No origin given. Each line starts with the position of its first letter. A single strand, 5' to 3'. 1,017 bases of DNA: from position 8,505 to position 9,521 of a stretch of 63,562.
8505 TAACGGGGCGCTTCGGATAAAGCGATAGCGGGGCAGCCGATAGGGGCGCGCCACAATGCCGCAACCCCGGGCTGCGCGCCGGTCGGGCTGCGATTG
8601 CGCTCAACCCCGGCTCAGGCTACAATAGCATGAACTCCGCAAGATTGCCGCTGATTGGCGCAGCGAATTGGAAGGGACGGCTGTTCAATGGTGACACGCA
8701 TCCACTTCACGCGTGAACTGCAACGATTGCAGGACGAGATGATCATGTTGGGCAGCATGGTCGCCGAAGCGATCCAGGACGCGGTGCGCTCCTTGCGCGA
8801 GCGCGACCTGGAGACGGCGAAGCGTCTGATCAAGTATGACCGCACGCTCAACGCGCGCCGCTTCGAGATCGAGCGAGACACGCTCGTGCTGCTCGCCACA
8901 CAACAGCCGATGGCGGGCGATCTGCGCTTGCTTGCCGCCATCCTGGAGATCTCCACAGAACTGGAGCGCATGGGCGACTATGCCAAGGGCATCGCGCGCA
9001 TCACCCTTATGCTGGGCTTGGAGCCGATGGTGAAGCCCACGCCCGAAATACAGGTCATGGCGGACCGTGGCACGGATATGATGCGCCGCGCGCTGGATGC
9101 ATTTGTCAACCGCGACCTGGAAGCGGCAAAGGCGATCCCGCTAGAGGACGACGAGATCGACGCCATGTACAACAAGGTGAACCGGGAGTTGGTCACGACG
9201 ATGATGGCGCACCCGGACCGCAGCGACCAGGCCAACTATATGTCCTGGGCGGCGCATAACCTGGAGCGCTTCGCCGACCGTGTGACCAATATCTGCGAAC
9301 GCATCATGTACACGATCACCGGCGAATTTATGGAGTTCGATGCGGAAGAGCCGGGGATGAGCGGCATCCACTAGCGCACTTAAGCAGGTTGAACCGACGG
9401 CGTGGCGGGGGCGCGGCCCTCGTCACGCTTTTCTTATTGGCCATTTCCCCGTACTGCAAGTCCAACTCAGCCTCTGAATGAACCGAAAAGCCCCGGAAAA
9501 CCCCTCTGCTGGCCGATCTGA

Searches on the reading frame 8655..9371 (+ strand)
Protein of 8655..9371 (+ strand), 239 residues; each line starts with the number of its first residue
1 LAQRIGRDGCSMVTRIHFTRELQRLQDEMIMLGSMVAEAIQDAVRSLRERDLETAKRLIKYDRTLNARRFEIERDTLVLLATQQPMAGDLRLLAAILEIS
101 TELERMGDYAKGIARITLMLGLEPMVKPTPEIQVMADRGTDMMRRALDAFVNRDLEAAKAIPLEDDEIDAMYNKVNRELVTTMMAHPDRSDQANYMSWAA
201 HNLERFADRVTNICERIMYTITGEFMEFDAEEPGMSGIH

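Call 61: search_protein_families(library=pfam, proteins=[window:8655-9371:+], max_evalue=0.00001)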
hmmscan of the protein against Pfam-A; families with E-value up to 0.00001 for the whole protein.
window:8655-9371:+ (239 aa): 1 family
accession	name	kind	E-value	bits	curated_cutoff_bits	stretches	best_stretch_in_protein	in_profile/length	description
PF01895.24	PhoU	-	3e-39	133.7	23.5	2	32-116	4-88/89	PhoU domain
